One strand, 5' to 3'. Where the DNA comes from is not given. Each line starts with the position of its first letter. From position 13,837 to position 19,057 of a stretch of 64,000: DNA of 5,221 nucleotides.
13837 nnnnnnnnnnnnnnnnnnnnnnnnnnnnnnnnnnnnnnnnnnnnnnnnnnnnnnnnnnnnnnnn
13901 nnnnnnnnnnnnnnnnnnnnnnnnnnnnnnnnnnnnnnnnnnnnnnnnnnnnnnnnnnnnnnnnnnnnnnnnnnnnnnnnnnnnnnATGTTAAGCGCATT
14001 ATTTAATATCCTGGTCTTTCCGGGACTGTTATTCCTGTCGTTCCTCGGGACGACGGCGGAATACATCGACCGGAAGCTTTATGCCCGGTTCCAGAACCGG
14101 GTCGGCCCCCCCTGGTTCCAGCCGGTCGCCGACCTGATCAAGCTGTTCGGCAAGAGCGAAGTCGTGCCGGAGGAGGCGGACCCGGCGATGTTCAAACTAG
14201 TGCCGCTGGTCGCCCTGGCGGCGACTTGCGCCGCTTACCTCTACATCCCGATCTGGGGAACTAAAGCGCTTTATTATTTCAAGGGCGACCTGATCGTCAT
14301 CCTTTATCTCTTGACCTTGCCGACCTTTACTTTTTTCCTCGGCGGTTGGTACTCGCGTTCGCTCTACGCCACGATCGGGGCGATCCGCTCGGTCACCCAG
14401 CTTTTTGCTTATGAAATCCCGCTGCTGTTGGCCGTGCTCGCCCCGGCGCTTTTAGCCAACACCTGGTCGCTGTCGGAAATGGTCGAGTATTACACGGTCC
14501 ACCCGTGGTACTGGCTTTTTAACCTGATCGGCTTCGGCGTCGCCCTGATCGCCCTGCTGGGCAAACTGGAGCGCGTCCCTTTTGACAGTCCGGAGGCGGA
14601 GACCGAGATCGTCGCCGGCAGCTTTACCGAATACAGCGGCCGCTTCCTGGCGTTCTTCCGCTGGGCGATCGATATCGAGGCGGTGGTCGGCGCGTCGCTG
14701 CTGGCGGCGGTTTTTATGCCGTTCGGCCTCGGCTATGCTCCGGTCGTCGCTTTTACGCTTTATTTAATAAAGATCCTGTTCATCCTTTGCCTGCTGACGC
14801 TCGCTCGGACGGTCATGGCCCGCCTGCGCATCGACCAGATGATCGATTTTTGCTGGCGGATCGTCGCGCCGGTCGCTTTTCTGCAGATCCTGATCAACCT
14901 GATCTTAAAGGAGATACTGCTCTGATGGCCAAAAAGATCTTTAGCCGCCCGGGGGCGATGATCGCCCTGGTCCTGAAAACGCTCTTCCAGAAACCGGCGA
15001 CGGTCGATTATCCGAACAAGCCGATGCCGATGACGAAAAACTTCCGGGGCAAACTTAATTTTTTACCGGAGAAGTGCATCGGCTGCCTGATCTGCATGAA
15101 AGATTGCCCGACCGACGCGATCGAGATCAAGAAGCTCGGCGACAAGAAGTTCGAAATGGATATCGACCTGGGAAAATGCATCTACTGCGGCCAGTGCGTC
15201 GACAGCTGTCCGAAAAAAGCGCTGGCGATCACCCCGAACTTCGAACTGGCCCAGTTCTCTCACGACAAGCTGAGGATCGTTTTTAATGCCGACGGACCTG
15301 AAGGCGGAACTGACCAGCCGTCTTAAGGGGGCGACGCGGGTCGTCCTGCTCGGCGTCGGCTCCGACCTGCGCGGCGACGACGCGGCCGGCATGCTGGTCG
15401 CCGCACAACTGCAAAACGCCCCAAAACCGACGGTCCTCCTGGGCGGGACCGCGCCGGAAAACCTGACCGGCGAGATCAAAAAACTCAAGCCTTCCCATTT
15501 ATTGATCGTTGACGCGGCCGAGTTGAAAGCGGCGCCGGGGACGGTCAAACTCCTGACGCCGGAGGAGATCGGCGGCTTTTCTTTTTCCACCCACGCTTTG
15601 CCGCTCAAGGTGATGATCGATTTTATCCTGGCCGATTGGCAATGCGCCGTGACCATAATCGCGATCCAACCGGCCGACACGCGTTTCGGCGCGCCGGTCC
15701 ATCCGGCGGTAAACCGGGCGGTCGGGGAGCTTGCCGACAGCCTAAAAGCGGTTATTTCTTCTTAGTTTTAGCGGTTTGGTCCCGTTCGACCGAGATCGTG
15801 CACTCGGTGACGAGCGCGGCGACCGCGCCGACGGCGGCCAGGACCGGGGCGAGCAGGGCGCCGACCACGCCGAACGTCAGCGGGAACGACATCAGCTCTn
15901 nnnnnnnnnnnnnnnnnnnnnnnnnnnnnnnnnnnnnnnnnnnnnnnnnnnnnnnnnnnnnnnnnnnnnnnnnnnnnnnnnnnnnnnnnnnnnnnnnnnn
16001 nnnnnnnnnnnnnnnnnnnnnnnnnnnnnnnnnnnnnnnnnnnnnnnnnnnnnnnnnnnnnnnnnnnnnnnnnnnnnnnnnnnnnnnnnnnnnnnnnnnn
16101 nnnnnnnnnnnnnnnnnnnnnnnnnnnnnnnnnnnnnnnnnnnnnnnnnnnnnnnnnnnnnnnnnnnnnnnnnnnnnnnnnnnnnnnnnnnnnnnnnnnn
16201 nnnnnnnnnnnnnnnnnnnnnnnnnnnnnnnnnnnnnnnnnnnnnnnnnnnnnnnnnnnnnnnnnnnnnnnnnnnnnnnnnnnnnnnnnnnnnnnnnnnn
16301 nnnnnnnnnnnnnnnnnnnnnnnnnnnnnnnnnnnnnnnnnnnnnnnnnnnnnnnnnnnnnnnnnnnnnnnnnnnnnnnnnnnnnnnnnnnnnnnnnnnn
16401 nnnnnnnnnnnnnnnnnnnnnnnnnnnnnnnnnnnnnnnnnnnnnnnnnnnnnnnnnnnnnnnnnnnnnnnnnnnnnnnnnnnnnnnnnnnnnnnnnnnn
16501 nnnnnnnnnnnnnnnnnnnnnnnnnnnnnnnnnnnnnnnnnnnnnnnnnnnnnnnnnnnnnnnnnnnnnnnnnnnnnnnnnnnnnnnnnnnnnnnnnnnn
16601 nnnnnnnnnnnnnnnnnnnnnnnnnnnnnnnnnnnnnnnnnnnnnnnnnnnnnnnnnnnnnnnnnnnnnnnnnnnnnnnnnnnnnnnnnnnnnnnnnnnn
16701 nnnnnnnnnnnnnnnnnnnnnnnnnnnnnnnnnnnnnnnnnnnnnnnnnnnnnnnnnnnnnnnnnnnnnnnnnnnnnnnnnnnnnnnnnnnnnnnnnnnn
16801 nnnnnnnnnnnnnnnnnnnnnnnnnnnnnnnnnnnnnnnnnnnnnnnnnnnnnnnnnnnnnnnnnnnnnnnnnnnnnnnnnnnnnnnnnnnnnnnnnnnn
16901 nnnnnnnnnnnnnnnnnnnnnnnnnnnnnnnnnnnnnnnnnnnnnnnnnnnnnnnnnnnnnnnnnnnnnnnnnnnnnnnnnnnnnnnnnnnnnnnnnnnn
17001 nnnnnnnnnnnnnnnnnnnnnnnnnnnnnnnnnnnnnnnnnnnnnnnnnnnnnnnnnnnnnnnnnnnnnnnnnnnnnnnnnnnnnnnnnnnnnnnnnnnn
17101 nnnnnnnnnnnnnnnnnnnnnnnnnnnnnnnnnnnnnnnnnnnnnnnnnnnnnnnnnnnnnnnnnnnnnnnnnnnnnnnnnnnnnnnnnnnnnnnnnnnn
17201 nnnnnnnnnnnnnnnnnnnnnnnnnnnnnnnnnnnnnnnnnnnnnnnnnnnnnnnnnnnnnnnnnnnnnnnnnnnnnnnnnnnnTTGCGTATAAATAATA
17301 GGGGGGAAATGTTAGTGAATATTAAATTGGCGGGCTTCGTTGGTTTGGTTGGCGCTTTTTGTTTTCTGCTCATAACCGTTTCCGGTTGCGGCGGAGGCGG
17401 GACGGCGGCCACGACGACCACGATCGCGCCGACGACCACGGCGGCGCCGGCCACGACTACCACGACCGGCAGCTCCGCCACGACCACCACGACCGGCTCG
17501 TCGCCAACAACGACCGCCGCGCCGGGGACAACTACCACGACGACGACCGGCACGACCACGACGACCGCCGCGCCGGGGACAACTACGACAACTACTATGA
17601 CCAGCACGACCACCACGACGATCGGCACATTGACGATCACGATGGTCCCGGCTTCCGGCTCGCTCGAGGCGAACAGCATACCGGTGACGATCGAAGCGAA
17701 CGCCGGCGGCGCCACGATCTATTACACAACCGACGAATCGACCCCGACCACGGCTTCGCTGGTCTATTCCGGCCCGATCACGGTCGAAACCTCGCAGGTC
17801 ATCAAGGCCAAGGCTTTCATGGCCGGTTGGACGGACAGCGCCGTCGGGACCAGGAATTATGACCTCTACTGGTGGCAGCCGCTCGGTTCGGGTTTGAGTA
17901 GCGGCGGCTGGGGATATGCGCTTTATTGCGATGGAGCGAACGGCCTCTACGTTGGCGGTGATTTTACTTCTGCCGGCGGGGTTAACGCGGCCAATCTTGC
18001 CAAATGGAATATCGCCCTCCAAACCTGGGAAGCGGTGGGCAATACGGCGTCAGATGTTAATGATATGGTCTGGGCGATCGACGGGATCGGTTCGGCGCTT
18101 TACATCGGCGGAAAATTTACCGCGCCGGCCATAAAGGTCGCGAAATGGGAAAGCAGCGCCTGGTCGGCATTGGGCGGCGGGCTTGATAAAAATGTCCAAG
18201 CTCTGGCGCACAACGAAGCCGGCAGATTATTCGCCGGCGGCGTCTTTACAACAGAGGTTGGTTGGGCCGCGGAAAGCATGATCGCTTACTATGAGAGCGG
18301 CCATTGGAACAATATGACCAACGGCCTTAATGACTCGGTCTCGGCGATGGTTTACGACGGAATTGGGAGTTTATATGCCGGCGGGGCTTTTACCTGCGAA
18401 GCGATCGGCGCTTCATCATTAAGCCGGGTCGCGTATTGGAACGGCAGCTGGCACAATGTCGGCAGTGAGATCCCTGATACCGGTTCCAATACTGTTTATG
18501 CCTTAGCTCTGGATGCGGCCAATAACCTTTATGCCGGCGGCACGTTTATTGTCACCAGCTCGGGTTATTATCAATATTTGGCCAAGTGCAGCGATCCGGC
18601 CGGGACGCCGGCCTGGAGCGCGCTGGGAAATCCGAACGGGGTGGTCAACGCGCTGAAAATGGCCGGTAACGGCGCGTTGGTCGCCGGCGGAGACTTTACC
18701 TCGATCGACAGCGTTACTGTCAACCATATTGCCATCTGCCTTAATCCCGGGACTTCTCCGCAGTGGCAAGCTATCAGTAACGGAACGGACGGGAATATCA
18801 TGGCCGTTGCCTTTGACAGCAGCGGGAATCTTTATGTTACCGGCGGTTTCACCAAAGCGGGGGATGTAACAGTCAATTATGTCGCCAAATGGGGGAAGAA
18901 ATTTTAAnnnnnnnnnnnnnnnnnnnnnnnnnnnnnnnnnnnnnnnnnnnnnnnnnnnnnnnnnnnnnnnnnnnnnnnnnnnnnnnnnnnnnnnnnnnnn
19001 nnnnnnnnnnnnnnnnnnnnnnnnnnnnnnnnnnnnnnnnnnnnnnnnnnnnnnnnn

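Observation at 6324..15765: Complete Mbh/Mrp-type group 4 energy-converting [NiFe]-hydrogenase operon with catalytic cysteines intact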

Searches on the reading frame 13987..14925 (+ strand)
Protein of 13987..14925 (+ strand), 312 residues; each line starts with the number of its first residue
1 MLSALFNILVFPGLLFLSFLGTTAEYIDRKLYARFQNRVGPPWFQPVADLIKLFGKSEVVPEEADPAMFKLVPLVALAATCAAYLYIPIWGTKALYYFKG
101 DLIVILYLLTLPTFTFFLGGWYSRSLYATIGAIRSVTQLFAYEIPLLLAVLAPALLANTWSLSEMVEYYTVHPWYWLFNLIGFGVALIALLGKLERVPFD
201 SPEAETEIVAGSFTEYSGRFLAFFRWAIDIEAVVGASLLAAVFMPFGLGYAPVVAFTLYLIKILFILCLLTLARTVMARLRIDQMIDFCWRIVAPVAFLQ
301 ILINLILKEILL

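Call 5: search_protein_families(library=pfam, proteins=[window:13987-14925:+], max_evalue=0.01)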
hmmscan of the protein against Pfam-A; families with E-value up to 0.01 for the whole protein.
window:13987-14925:+ (312 aa): 1 family
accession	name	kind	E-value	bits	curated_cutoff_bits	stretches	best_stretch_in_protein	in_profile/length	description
PF00146.26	NADHdh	-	3.3e-75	253.6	27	1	16-303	9-296/298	NADH dehydrogenase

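Call 6: search_protein_families(library=ncbifam, proteins=[window:13987-14925:+], max_evalue=0.001)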
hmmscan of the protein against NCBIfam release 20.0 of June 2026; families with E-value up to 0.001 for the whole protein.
window:13987-14925:+ (312 aa): 7 families
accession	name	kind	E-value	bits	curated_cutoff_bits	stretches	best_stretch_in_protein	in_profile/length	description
NF004741.0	PRK06076.1-2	equivalog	1.3e-64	218.5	305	1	4-310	20-335/337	NADH-quinone oxidoreductase subunit NuoH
NF004740.0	PRK06076.1-1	equivalog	9.5e-46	156.8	399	1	14-304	22-316/325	NADH-quinone oxidoreductase subunit NuoH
NF040610.1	F420_dehyd_FpoH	exception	2.2e-41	142.4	475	1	19-305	25-333/339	F420H2 dehydrogenase subunit FpoH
NF004743.0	PRK06076.1-4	equivalog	2.8e-40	138.5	494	1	23-307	33-341/433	NADH-quinone oxidoreductase subunit NuoH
NF004745.0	PRK06076.1-6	equivalog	2.6e-39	135.4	450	1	25-303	34-328/341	NADH-quinone oxidoreductase subunit NuoH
NF004744.0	PRK06076.1-5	equivalog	2e-38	132.5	542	2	24-244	48-276/372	NADH-quinone oxidoreductase subunit NuoH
NF004742.0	PRK06076.1-3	equivalog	1.8e-32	112.9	531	1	36-304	59-344/356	NADH-quinone oxidoreductase subunit NuoH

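Call 42: search_solved_structures(query=window:13987-14925:+, max_evalue=1e-10)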
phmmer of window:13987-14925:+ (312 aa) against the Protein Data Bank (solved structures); distinct sequences matched with E-value up to 1e-10: 35.
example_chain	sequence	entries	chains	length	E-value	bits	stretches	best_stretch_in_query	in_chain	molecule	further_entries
6cfw_M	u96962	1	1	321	1.6e-38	136.2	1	15-299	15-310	Mbh13 NADH dehydrogenase subunit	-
4he8_H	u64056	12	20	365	1.1e-37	133.6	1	4-307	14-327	NADH-quinone oxidoreductase subunit 8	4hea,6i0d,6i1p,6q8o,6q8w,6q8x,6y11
6hum_A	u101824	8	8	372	6.2e-35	124.5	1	15-247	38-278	NAD(P)H-quinone oxidoreductase subunit 1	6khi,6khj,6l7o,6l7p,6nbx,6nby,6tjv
6nbq_A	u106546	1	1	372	6.6e-35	124.4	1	15-247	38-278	NdhA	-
7nyh_H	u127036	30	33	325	8.4e-32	114.2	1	14-304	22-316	NADH-quinone oxidoreductase subunit H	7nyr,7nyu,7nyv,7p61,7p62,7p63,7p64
9grx_A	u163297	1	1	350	3.8e-29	105.5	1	20-242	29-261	NAD(P)H-quinone oxidoreductase subunit 1, chloroplastic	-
7eu3_A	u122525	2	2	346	2.7e-28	102.7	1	17-303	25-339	NAD(P)H-quinone oxidoreductase subunit 1, chloroplastic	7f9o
7wff_A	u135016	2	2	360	1.4e-27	100.3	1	24-303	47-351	NAD(P)H-quinone oxidoreductase subunit 1, chloroplastic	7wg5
8e9g_H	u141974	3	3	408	7.9e-27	97.8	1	16-308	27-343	NADH-quinone oxidoreductase subunit H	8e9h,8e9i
5xtc_s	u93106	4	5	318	2.9e-25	92.7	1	7-300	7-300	NADH-ubiquinone oxidoreductase chain 1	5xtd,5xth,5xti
9cwt_s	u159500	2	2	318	4.7e-25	92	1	7-299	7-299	NADH-ubiquinone oxidoreductase chain 1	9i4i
9ti4_s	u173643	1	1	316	5e-25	91.9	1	8-299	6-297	NADH-ubiquinone oxidoreductase chain 1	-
8qby_H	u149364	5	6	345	5.3e-25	91.8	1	12-307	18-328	NADH-quinone oxidoreductase subunit H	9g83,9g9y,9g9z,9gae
9w2u_H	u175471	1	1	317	2.8e-24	89.5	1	8-298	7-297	NADH-ubiquinone oxidoreductase chain 1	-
5lc5_H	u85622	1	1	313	2.9e-24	89.4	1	8-298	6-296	NADH-ubiquinone oxidoreductase chain 1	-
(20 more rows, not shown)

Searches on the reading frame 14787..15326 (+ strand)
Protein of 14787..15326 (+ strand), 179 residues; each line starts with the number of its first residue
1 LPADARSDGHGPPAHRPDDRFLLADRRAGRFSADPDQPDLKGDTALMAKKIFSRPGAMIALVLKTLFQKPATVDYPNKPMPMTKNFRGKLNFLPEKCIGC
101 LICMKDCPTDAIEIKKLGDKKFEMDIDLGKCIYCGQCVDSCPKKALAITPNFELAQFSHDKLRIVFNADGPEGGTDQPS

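Call 5: search_protein_families(library=pfam, proteins=[window:14787-15326:+], max_evalue=0.01)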
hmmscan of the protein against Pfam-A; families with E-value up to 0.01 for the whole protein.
window:14787-15326:+ (179 aa): 14 families
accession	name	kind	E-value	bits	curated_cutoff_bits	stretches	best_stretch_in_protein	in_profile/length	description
PF00037.32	Fer4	-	2.8e-15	55.8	21.1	2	94-113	5-24/24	4Fe-4S binding domain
PF12838.12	Fer4_7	-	1.5e-12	48.2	27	1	96-145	1-52/52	4Fe-4S dicluster domain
PF13237.11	Fer4_10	-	1.8e-11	44.2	25.5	2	92-142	4-53/53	4Fe-4S dicluster domain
PF13187.11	Fer4_9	-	1.3e-10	41.6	27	1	96-145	1-51/52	4Fe-4S dicluster domain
PF12837.12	Fer4_6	-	1.3e-09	37.9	25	2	93-112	5-24/24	4Fe-4S binding domain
PF13484.11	Fer4_16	-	1.2e-08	36.1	30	2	130-149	1-20/66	4Fe-4S double cluster binding domain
PF12797.12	Fer4_2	-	1.1e-07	31.8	24.5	2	125-142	4-21/22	4Fe-4S binding domain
PF14697.11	Fer4_21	-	4.5e-07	30.3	35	2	91-113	35-58/59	4Fe-4S dicluster domain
PF12800.12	Fer4_4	-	4.1e-06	27.1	24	1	130-143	3-16/17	4Fe-4S binding domain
PF12798.12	Fer4_3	-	0.00034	21.7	27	1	131-145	1-15/15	4Fe-4S binding domain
PF25160.1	LdpA_Fe-S-bd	-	0.00044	20.4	27.6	1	103-146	9-43/49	LdpA Fe-S cluster-binding domain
PF13183.11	Fer4_8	-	0.00064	20.7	27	0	129-142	3-16/68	4Fe-4S dicluster domain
PF17179.9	Fer4_22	-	0.0024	19.1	27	0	122-144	72-94/95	4Fe-4S dicluster domain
PF13534.11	Fer4_17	-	0.0049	17.8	22.2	0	128-144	43-59/61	4Fe-4S dicluster domain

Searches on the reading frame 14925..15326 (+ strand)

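Call 6: search_protein_families(library=ncbifam, proteins=[window:14925-15326:+], max_evalue=0.001)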
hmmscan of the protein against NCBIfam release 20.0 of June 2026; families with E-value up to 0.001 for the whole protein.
window:14925-15326:+ (133 aa): 98 families (the best 25 are shown)
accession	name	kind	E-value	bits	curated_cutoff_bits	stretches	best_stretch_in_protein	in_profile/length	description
TIGR01971.1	NuoI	subfamily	1.8e-28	98.6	113.05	1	13-116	2-114/121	NADH-quinone oxidoreductase, chain I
NF009053.0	PRK12387.1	subfamily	6.7e-28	97.7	204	1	12-116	1-106/180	formate hydrogenlyase complex iron-sulfur subunit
NF006221.0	PRK08348.1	subfamily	6.1e-27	94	124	1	12-112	6-104/136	NADH-plastoquinone oxidoreductase subunit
NF004537.0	PRK05888.1-3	equivalog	3.6e-26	91.9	163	1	8-116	22-146/204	NADH-quinone oxidoreductase subunit NuoI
NF006076.0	PRK08222.1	equivalog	1.3e-23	83.7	270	1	16-113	4-103/181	hydrogenase 4 subunit H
NF004540.0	PRK05888.2-1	equivalog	7.3e-23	80.7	215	1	14-116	9-119/139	NADH-quinone oxidoreductase subunit NuoI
NF004541.0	PRK05888.2-2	equivalog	9e-22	77.7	217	1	23-124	33-133/168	NADH-quinone oxidoreductase subunit NuoI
NF004539.0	PRK05888.1-5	equivalog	3.1e-20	72.5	225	1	13-116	20-133/162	NADH-quinone oxidoreductase subunit NuoI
TIGR00403.1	ndhI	equivalog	4.3e-20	72.1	302.35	1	11-116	24-135/183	NAD(P)H-quinone oxidoreductase subunit I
NF004536.0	PRK05888.1-1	equivalog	6.9e-20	71.1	212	1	13-116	17-130/180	NADH-quinone oxidoreductase subunit NuoI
NF040612.1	F420_dehyd_FpoI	exception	9.3e-20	70.8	180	1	13-115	6-116/135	F420H2 dehydrogenase subunit FpoI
NF004538.0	PRK05888.1-4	equivalog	1.6e-18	66.8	135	1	13-111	20-128/162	NADH-quinone oxidoreductase subunit NuoI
NF004543.0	PRK05888.2-5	equivalog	8.6e-18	64.6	243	1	15-111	25-126/217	NADH-quinone oxidoreductase subunit NuoI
NF010590.0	PRK13984.1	equivalog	1.2e-15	56.7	946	1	16-107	17-115/611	putative oxidoreductase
NF004542.0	PRK05888.2-3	equivalog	2.1e-15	56.7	248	1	15-110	42-149/203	NADH-quinone oxidoreductase subunit NuoI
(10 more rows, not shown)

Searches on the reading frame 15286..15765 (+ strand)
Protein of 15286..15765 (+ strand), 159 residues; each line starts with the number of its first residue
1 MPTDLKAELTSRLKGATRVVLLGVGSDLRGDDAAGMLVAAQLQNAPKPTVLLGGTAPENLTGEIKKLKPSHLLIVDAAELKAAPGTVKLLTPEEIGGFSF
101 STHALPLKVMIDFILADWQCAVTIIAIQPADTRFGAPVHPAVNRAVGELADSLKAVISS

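Call 51: search_protein_families(library=pfam, proteins=[window:15286-15765:+], max_evalue=0.001)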
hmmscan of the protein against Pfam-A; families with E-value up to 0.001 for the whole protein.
window:15286-15765:+ (159 aa): 1 family
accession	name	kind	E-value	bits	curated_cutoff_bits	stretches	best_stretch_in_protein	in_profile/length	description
PF01750.23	HycI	-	5.1e-17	62.4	23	1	42-150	11-124/130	Hydrogenase maturation protease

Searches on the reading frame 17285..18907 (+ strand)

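Call 72: search_protein_families(library=pfam, proteins=[window:17285-18907:+], max_evalue=0.01)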
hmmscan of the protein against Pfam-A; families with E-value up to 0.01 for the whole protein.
window:17285-18907:+ (540 aa): 5 families
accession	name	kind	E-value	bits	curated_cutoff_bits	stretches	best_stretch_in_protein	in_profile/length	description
PF12768.13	Rax2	-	3.2e-17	63.2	28.8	3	445-527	17-98/254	Rax2 C-terminal beta propeller domain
PF13290.12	CHB_HEX_C_1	-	1.3e-16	60.7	22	1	122-189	1-67/67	Chitobiase/beta-hexosaminidase C-terminal domain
PF13287.12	Fn3_assoc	-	9.8e-15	54.9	23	1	134-192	1-59/59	Fn3 associated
PF07494.17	Reg_prop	-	7.1e-05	23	20.4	0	401-419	4-22/24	Two component regulator propeller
PF17164.10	DUF5122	-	0.0033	18.1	27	0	221-240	6-25/36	Domain of unknown function (DUF5122) beta-propeller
